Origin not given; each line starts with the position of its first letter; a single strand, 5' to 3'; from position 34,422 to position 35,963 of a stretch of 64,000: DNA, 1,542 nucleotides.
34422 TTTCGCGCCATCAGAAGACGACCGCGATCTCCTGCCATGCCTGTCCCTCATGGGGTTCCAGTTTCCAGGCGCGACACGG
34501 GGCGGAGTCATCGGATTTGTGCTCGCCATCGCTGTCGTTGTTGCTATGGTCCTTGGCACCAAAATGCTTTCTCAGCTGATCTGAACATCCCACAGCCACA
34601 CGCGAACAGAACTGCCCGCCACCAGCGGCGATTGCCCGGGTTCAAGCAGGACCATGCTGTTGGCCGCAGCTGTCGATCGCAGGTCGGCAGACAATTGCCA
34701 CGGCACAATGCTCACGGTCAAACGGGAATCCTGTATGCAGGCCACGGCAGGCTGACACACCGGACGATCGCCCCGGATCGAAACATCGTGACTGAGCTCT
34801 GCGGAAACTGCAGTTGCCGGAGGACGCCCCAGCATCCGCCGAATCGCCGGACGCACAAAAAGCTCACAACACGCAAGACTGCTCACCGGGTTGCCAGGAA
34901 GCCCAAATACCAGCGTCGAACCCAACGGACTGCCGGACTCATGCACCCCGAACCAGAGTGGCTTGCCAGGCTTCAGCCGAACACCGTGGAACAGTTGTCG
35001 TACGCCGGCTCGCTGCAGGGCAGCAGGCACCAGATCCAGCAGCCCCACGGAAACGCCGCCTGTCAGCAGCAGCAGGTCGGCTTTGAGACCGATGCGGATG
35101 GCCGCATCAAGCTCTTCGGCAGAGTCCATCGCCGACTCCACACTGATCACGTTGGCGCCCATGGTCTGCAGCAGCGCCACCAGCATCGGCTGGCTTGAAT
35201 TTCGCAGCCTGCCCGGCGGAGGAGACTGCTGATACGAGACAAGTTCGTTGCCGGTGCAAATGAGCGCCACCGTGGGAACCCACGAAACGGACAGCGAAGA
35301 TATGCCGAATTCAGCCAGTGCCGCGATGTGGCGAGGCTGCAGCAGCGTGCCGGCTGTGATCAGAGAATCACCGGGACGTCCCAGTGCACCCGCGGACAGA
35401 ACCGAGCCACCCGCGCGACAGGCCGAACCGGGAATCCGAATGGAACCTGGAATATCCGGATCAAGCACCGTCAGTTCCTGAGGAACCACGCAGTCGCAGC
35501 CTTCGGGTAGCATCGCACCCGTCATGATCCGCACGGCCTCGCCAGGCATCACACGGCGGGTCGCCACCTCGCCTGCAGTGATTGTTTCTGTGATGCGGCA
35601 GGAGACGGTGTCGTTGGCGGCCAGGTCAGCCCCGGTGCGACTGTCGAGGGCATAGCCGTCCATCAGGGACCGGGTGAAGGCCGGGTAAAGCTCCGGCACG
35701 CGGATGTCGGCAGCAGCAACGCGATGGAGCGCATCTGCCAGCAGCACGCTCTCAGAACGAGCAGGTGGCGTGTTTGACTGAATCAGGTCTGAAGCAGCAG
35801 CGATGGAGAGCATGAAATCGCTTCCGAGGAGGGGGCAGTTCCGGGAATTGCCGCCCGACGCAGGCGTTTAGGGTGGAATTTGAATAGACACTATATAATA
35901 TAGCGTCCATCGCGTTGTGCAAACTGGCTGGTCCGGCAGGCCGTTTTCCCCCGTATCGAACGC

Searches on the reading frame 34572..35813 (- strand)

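Call 73: search_protein_families(library=pfam, proteins=[window:34572-35813:-], max_evalue=0.0001)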
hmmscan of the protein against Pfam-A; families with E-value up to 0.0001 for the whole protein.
window:34572-35813:- (413 aa): 2 families
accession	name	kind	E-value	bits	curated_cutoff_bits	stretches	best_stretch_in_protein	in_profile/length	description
PF03453.22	MoeA_N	-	3.2e-34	118.4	30.8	1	3-170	2-160/160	MoeA N-terminal region (domain I and II)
PF00994.29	MoCF_biosynth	-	2.3e-30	105.6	26.6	1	183-325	1-143/144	Probable molybdopterin binding domain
